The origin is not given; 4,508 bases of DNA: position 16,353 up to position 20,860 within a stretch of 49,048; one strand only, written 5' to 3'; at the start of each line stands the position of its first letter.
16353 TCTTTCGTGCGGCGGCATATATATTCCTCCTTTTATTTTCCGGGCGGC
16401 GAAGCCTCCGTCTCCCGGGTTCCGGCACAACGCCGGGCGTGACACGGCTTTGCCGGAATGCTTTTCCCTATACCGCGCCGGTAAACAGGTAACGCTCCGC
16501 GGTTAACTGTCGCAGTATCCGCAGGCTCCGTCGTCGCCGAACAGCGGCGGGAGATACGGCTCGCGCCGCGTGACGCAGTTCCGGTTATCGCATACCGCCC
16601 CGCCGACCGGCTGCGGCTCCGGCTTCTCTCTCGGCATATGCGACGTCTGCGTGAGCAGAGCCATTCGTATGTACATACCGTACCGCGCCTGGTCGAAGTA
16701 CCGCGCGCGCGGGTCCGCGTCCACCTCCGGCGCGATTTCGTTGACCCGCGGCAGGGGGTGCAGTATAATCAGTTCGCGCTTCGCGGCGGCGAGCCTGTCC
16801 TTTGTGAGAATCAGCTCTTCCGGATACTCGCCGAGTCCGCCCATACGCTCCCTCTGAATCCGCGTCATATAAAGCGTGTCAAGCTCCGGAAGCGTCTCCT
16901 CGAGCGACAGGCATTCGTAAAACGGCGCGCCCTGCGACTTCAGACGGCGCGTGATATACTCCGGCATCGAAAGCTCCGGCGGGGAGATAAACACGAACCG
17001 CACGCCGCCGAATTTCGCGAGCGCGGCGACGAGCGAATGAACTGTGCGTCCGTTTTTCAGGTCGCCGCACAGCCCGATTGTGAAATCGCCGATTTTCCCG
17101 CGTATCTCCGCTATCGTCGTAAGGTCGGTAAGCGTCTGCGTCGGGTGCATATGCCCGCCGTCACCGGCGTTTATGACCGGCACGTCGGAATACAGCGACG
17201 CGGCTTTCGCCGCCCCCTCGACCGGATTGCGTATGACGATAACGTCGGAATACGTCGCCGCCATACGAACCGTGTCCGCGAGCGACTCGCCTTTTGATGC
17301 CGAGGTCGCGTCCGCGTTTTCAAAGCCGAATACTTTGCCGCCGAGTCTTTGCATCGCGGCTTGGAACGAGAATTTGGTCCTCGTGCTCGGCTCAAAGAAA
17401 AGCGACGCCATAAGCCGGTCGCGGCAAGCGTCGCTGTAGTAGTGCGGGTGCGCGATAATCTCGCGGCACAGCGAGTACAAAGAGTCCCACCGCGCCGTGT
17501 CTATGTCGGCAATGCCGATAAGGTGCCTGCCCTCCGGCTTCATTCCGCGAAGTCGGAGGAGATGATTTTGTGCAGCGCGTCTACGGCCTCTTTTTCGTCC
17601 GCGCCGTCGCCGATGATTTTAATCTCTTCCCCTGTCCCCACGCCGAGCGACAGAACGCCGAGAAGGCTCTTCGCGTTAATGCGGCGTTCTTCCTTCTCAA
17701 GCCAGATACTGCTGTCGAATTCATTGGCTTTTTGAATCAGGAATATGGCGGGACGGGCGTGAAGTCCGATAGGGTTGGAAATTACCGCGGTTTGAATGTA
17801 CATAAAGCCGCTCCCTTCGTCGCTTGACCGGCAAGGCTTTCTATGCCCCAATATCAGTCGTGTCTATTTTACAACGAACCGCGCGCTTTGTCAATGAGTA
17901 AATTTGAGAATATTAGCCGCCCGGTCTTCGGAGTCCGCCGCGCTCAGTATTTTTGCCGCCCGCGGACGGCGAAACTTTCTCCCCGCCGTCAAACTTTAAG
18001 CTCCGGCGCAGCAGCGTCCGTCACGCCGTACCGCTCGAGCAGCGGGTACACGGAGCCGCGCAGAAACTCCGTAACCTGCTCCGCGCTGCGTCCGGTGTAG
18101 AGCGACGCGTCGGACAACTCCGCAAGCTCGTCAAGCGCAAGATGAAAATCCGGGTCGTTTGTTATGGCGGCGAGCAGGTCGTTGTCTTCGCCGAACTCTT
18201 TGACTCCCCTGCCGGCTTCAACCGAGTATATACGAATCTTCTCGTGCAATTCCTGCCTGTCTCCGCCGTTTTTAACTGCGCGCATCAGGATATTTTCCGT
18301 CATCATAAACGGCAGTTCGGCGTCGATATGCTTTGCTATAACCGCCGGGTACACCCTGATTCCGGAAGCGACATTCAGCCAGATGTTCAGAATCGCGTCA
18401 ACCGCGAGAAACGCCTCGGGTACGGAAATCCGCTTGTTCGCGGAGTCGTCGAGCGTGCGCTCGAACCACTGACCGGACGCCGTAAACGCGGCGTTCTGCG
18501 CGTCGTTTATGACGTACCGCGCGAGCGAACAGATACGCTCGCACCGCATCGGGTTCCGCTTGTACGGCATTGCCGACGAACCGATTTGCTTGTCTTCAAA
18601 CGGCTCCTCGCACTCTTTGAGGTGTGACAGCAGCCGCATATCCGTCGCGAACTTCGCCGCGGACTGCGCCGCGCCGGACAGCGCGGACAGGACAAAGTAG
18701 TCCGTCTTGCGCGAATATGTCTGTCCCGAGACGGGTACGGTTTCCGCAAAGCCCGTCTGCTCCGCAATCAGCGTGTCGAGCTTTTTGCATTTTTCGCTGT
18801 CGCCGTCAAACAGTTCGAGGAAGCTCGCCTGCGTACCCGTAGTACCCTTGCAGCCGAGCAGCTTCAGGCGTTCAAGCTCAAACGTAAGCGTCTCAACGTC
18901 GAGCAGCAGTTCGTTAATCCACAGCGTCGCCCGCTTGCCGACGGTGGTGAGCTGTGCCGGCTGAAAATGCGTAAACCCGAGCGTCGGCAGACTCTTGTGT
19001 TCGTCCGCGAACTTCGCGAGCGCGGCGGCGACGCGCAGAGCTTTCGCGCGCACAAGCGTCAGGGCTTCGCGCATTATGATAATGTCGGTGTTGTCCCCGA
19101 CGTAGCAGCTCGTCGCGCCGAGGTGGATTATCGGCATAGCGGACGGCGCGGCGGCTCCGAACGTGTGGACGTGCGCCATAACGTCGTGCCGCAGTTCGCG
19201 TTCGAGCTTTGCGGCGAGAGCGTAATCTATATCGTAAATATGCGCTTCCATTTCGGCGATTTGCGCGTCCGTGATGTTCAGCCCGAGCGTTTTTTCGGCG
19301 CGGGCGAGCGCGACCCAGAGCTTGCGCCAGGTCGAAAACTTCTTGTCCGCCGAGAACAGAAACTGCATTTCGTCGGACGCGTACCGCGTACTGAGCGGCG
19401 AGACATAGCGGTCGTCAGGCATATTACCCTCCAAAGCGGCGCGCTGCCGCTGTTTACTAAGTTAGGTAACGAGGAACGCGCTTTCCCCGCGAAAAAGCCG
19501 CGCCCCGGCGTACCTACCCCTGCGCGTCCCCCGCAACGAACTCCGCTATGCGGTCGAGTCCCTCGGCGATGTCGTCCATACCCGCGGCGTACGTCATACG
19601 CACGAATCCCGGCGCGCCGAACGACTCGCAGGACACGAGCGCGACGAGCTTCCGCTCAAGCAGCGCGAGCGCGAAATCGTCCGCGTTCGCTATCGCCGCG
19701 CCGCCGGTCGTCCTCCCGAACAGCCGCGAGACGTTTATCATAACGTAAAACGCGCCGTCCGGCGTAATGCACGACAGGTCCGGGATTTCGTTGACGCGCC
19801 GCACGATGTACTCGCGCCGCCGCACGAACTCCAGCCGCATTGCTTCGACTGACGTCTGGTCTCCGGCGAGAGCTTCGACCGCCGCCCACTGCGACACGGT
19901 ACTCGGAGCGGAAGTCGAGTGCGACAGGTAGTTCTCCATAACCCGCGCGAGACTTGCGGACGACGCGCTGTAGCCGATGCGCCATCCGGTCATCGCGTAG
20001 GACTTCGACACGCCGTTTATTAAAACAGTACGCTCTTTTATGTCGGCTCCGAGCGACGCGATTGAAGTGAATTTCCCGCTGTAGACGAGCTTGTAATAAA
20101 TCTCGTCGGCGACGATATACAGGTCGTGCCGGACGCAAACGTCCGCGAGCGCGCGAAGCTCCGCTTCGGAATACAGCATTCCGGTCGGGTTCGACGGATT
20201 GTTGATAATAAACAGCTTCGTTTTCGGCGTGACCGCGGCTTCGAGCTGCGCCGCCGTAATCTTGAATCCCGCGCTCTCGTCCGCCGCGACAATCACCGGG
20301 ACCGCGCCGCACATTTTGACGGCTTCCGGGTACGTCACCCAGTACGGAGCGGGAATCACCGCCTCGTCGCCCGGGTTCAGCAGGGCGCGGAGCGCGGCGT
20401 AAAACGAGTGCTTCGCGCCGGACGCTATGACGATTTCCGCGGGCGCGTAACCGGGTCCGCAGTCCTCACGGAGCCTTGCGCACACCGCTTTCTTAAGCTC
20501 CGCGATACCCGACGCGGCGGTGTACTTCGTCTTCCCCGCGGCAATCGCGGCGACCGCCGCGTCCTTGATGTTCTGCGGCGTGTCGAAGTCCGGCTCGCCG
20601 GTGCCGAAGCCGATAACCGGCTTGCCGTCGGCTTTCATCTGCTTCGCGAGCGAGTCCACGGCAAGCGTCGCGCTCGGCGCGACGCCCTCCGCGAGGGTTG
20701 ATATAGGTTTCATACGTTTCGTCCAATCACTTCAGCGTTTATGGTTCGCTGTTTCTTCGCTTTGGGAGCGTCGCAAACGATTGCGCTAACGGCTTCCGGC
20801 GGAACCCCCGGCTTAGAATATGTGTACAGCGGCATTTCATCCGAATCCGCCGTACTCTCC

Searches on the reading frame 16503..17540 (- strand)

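Call 70: search_protein_families(library=pfam, proteins=[window:16503-17540:-], max_evalue=0.001)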
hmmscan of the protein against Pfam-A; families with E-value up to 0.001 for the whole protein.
window:16503-17540:- (345 aa): 2 families
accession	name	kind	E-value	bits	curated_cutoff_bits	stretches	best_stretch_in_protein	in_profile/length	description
PF02729.26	OTCace_N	-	7e-41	140.2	29.9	1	5-145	1-148/148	Aspartate/ornithine carbamoyltransferase, carbamoyl-P binding domain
PF00185.30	OTCace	-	1.9e-26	93.4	29.4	1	153-297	3-155/157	Aspartate/ornithine carbamoyltransferase, Asp/Orn binding domain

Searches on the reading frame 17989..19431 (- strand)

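Call 70: search_protein_families(library=pfam, proteins=[window:17989-19431:-], max_evalue=0.001)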
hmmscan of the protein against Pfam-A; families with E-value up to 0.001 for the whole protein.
window:17989-19431:- (480 aa): 2 families
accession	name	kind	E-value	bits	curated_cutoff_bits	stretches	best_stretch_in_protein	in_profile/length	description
PF00206.25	Lyase_1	-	3e-19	70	27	1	80-307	79-310/312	Lyase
PF10397.14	ADSL_C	-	9.5e-19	68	32.7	1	374-456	1-79/79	Adenylosuccinate lyase C-terminus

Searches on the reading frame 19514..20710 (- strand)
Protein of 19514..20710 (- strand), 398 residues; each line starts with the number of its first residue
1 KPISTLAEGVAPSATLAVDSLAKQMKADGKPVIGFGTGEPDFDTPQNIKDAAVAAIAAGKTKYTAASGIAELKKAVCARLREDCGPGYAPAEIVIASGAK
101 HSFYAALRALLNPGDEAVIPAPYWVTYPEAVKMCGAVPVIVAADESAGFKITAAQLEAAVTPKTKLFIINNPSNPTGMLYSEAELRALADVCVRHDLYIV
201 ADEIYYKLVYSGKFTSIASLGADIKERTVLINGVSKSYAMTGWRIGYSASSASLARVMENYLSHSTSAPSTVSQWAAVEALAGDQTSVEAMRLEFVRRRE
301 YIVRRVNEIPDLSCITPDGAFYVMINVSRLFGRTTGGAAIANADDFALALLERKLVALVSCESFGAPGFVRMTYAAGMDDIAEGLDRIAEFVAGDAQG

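Call 70: search_protein_families(library=pfam, proteins=[window:19514-20710:-], max_evalue=0.001)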
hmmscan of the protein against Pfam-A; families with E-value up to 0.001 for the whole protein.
window:19514-20710:- (398 aa): 4 families
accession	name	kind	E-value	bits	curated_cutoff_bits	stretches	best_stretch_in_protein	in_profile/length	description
PF00155.27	Aminotran_1_2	-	8.3e-74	249.4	19.7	1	31-380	2-351/361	Aminotransferase class I and II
PF01041.23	DegT_DnrJ_EryC1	-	4e-09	36.6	19.8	1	95-202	45-145/360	DegT/DnrJ/EryC1/StrS aminotransferase family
PF01053.26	Cys_Met_Meta_PP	-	0.00026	20.1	27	1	93-224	71-191/381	Cys/Met metabolism PLP-dependent enzyme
PF12897.13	Asp_aminotransf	-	0.00069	19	27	0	166-290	176-304/421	Aspartate amino-transferase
